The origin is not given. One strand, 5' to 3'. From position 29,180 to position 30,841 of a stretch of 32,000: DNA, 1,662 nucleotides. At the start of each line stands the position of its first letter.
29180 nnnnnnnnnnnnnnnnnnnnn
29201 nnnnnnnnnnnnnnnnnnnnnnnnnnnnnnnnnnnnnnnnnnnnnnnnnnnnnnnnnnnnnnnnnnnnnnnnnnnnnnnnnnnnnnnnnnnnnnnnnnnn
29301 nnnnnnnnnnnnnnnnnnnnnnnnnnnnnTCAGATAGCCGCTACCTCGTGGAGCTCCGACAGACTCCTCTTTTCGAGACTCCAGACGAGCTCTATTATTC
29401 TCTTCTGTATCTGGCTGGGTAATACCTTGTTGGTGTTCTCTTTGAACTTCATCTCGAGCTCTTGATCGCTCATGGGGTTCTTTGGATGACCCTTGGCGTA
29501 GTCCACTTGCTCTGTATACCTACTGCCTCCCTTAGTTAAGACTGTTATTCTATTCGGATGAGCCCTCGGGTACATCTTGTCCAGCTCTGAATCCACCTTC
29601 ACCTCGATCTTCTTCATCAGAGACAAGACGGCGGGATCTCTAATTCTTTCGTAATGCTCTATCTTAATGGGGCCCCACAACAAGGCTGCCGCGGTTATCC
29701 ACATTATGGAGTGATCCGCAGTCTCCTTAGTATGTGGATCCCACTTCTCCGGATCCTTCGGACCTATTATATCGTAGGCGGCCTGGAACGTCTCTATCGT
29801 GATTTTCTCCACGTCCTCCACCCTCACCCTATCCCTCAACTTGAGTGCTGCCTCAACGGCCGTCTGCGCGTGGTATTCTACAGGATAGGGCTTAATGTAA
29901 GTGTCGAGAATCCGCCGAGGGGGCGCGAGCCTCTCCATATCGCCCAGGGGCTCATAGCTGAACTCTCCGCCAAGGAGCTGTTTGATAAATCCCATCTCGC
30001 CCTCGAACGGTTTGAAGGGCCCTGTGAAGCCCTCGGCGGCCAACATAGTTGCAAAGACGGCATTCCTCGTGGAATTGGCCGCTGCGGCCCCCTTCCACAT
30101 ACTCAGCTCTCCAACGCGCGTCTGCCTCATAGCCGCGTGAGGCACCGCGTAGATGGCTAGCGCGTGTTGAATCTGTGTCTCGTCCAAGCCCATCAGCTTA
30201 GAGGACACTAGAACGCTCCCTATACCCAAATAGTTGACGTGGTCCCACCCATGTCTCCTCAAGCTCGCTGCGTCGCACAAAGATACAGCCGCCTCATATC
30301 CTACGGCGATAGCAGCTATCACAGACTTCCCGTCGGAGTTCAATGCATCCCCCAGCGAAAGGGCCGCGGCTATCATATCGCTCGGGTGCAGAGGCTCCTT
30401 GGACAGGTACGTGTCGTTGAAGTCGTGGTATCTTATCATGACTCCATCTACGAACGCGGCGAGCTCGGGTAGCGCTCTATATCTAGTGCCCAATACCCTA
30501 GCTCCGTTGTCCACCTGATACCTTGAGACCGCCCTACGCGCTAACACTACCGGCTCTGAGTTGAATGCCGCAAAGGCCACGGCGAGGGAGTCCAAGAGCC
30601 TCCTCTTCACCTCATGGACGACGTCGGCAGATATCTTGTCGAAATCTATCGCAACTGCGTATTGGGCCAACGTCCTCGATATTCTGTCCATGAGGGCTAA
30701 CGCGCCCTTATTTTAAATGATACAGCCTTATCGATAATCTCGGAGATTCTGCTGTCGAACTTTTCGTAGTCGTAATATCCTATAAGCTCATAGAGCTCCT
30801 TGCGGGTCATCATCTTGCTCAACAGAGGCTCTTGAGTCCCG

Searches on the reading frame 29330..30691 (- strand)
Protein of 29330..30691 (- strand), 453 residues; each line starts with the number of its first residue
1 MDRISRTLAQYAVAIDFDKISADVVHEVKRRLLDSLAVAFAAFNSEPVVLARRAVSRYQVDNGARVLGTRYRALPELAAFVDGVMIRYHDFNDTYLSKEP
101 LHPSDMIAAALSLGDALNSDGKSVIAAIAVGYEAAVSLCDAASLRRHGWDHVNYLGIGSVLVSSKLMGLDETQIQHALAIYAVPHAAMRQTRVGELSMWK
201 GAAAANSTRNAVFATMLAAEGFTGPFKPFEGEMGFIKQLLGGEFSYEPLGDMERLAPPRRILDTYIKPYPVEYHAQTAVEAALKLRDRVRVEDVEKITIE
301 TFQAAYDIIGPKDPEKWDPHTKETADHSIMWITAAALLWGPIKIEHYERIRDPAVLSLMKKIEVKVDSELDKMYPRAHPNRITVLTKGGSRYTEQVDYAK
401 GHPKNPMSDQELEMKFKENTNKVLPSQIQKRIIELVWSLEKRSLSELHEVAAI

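Call 69: find_encoding_contigs(protein=window:29330-30691:-, flank=10000, max_places=4)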
Protein window:29330-30691:- (453 aa): no gene with exactly this product is on record in the collection.
